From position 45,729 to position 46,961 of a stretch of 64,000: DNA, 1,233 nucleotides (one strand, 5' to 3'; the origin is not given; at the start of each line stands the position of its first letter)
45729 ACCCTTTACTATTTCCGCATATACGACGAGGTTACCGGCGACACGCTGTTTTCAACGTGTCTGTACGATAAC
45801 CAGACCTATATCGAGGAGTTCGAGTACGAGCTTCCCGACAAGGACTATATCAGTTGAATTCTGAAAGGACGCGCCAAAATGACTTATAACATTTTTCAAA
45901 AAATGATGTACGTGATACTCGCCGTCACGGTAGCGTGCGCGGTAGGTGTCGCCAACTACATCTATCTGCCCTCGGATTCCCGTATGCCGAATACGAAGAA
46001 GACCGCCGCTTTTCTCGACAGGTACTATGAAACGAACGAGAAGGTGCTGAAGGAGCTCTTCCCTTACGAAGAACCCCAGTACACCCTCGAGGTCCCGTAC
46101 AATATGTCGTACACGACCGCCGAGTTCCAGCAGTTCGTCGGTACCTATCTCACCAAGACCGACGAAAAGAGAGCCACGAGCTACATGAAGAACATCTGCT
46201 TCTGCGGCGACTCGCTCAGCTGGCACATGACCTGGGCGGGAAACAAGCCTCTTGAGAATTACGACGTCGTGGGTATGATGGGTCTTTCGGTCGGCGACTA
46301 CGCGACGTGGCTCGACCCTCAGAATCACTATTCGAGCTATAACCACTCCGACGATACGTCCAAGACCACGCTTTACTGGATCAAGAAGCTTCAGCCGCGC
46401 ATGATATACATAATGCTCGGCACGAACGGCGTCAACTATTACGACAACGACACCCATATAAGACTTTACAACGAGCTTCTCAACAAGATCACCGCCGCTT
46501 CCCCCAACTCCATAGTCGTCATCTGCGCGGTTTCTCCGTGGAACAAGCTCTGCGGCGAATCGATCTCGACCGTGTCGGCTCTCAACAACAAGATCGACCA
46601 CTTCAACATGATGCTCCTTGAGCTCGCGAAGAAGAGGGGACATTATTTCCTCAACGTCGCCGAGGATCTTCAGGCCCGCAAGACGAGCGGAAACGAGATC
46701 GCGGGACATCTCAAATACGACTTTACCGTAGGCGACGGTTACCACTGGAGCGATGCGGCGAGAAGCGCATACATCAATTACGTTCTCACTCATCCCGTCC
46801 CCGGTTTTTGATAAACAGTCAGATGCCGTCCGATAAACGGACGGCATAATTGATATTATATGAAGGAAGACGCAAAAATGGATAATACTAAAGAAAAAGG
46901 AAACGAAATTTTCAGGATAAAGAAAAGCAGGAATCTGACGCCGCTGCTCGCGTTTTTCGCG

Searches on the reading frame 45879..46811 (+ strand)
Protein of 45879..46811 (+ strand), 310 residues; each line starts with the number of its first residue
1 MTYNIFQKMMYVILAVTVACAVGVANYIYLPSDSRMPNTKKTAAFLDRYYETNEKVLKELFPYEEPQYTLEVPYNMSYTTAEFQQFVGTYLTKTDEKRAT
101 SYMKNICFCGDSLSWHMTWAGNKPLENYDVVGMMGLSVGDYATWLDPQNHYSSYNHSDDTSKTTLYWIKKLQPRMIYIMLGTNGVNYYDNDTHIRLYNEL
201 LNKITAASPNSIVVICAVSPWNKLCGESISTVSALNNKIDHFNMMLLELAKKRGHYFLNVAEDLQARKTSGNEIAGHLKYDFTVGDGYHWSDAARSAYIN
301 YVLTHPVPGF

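Call 10: search_protein_families(library=pfam, proteins=[window:45879-46811:+], max_evalue=0.001)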
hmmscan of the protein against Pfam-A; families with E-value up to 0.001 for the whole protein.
window:45879-46811:+ (310 aa): 1 family
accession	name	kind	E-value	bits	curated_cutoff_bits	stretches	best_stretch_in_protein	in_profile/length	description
PF13472.12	Lipase_GDSL_2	-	2.4e-09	38.4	32.9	1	145-270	27-159/178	GDSL-like Lipase/Acylhydrolase family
